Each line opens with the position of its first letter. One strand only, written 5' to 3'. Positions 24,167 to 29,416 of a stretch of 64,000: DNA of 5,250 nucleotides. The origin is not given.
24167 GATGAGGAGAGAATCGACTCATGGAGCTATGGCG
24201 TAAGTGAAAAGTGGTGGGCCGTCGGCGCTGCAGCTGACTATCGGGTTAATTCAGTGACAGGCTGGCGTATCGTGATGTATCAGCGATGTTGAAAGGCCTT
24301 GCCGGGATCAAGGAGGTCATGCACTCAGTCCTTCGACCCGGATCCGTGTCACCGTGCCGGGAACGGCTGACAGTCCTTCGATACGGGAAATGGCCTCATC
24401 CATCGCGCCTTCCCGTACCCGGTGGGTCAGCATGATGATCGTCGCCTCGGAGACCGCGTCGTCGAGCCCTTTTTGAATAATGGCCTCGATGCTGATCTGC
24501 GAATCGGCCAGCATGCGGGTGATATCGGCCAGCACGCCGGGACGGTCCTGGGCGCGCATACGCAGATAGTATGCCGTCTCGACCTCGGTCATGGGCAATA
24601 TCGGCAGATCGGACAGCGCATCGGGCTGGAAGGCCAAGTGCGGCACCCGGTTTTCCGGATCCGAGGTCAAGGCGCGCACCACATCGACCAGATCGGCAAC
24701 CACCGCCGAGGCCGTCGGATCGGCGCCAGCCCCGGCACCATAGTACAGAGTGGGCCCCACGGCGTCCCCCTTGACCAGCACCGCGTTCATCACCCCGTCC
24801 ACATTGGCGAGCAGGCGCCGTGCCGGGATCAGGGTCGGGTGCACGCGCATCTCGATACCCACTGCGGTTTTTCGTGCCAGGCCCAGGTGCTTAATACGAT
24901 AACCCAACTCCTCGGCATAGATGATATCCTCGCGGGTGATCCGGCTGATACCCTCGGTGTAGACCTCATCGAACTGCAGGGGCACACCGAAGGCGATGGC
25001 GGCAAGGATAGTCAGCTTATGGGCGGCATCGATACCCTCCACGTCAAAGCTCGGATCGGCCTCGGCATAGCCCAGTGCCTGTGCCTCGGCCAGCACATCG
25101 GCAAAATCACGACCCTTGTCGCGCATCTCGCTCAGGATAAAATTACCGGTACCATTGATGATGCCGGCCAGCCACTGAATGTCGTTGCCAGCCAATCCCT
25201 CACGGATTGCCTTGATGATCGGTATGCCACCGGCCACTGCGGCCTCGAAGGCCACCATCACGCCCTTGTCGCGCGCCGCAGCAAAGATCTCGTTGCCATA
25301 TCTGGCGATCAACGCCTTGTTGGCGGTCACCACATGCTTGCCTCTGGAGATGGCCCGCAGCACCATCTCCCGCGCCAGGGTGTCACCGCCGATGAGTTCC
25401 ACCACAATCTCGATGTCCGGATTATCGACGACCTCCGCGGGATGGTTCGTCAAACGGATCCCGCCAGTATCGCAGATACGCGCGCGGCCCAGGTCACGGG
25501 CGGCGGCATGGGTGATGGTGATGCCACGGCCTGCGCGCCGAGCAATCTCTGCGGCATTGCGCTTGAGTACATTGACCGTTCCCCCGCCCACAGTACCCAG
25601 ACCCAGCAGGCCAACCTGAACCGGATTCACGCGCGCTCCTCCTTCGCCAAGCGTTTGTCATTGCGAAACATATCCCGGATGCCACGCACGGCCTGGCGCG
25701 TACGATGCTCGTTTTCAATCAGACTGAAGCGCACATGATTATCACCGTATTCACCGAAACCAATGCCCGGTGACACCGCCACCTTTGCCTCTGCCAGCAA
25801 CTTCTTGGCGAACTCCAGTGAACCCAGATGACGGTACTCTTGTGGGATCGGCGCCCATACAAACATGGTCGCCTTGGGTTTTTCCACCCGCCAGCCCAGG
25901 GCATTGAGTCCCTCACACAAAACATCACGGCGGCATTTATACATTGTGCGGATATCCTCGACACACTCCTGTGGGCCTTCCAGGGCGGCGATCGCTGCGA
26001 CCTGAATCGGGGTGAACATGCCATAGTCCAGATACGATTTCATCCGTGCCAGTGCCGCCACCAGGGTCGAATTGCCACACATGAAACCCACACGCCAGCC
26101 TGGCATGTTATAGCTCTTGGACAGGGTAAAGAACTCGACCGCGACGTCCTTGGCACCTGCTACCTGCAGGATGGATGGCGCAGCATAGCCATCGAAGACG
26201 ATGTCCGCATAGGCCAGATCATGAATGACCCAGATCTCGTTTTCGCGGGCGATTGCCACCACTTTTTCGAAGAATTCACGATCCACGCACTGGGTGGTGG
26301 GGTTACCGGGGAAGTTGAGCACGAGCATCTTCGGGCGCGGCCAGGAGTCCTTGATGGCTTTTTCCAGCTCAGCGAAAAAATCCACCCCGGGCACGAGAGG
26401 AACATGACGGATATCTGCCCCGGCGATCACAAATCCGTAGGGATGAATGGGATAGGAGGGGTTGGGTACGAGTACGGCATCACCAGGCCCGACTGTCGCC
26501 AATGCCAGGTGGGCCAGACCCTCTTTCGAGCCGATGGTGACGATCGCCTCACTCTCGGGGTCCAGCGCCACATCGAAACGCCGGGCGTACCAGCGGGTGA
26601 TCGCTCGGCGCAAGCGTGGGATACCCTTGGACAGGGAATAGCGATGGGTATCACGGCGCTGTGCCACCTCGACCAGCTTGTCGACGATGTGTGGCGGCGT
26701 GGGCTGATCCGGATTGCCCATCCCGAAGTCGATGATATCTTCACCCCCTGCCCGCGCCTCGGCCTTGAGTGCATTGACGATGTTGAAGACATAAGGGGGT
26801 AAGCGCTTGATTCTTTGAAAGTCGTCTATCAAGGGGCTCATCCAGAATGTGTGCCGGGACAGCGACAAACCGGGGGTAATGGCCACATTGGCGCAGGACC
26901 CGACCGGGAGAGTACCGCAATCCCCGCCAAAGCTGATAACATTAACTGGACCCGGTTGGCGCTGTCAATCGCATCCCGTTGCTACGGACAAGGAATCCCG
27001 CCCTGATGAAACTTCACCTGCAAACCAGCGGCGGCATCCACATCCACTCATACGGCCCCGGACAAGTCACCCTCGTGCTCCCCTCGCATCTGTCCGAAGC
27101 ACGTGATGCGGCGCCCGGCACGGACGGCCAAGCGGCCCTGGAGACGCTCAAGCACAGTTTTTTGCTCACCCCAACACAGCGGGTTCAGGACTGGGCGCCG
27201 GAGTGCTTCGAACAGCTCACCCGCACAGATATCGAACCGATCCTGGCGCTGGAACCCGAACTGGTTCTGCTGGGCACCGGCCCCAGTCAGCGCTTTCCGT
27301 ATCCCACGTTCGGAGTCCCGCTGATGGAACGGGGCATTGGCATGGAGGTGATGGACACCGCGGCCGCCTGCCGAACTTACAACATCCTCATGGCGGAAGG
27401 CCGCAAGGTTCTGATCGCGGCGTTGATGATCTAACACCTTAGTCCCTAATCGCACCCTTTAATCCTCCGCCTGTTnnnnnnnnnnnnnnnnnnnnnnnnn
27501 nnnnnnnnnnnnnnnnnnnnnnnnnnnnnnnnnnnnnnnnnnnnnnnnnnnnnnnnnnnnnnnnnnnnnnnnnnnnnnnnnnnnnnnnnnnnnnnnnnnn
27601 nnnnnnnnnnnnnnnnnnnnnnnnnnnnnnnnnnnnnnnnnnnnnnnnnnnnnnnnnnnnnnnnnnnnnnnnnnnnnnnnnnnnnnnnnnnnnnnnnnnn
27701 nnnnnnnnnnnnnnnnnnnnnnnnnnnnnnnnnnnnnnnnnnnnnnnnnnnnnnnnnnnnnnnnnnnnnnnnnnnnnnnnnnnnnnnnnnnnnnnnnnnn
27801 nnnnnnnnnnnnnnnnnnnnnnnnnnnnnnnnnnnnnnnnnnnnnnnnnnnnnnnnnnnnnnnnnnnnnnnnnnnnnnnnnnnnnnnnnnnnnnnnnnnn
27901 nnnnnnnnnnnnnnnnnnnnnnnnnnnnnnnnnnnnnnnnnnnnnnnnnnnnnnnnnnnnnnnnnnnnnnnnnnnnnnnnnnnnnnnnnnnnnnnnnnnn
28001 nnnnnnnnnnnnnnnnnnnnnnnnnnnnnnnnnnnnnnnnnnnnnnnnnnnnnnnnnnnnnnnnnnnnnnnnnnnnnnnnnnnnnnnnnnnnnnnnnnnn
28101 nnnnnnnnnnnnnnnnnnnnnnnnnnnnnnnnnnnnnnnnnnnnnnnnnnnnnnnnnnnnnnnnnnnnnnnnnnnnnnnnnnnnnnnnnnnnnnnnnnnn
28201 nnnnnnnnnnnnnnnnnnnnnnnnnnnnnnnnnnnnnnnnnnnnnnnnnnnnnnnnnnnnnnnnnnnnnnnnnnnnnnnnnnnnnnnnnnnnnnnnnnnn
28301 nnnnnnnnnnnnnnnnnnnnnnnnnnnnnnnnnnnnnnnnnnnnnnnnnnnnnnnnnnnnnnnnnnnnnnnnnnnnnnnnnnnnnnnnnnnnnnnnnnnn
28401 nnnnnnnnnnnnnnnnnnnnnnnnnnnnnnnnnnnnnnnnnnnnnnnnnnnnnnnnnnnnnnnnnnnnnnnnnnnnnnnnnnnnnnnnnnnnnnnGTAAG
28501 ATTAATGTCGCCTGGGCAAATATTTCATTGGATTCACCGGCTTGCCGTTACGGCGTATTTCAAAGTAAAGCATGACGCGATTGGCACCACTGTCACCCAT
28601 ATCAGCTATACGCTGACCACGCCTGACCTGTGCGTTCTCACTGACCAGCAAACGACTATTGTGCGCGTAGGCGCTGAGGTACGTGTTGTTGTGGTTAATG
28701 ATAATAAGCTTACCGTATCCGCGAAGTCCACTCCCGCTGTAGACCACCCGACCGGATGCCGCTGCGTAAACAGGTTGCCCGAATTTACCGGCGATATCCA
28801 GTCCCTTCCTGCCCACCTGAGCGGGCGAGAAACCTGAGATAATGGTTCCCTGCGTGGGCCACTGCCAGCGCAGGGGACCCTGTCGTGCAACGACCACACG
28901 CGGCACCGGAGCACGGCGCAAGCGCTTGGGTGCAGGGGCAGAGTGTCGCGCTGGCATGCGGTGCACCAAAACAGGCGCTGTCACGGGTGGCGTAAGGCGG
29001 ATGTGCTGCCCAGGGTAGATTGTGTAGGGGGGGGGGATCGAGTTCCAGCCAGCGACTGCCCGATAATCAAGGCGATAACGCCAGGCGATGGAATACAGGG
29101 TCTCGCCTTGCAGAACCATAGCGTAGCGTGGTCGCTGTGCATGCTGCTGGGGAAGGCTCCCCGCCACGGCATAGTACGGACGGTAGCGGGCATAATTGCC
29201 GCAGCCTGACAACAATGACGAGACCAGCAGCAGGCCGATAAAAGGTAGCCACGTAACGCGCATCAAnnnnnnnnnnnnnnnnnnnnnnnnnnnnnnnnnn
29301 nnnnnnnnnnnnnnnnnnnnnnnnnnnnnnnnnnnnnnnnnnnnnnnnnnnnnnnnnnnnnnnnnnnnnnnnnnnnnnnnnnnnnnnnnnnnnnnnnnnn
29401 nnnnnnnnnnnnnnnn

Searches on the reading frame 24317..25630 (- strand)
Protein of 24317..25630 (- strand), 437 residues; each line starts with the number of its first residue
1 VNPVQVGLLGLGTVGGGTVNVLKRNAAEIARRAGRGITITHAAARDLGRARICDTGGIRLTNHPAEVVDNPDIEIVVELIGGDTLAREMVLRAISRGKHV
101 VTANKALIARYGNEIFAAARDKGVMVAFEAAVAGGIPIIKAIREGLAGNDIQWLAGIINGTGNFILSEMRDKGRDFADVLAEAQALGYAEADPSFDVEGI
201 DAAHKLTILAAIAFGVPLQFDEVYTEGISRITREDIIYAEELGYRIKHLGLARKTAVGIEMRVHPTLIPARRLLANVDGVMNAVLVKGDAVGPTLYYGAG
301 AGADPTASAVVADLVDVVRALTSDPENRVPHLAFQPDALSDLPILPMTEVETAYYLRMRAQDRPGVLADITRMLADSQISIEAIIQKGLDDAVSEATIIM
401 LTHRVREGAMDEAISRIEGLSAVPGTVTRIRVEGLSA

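Call 29: search_protein_families(library=pfam, proteins=[window:24317-25630:-], max_evalue=0.001)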
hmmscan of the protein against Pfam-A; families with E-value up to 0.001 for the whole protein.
window:24317-25630:- (437 aa): 5 families
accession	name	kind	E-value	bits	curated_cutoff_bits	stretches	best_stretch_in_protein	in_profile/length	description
PF00742.24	Homoserine_dh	-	2.1e-66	223.5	22.9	1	137-315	1-173/173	Homoserine dehydrogenase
PF03447.22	NAD_binding_3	-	5.4e-19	69.4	24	1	10-129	1-116/116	Homoserine dehydrogenase, NAD binding domain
PF01842.31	ACT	-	1.8e-12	47.2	27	1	354-419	1-63/66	ACT domain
PF22629.2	ACT_AHAS_ss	-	2.4e-05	24.8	27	1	356-420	1-62/67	AHAS small subunit-like ACT domain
PF13291.12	ACT_4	-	5.6e-05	24.2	27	1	356-403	9-57/80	ACT domain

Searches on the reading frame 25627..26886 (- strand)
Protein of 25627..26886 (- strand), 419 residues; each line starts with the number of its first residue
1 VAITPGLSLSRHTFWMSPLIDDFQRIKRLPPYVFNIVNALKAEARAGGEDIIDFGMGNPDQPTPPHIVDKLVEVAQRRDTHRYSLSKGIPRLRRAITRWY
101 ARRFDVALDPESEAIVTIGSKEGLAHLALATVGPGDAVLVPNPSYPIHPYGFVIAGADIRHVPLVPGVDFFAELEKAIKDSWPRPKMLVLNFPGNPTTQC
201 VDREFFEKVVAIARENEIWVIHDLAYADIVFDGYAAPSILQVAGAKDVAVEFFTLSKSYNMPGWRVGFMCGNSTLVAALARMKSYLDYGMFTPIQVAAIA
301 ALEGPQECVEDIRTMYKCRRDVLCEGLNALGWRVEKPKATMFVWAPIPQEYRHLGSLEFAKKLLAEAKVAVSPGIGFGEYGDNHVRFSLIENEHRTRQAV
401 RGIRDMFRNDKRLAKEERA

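Call 29: search_protein_families(library=pfam, proteins=[window:25627-26886:-], max_evalue=0.001)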
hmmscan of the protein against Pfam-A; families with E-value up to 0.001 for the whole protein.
window:25627-26886:- (419 aa): 1 family
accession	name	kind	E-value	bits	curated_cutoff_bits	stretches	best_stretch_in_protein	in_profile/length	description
PF00155.27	Aminotran_1_2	-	5.7e-64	217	19.7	1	50-392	2-350/361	Aminotransferase class I and II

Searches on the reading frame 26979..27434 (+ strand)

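Call 29: search_protein_families(library=pfam, proteins=[window:26979-27434:+], max_evalue=0.001)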
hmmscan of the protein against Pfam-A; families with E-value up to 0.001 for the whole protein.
window:26979-27434:+ (151 aa): 1 family
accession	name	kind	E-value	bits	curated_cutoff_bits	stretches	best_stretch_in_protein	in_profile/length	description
PF04430.19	DUF498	-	2.9e-25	88.8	33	1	56-148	15-108/109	Protein of unknown function (DUF498/DUF598)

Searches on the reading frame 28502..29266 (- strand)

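Call 3: search_protein_families(library=pfam, proteins=[window:28502-29266:-], max_evalue=0.01)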
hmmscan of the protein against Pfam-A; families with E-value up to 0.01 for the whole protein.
window:28502-29266:- (254 aa): 2 families
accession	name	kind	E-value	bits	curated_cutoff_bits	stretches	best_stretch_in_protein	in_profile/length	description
PF01551.29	Peptidase_M23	-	2.1e-30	105.2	28.7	1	153-246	3-96/96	Peptidase family M23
PF01476.26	LysM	-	3.2e-09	37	20.9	1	51-91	3-42/43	LysM domain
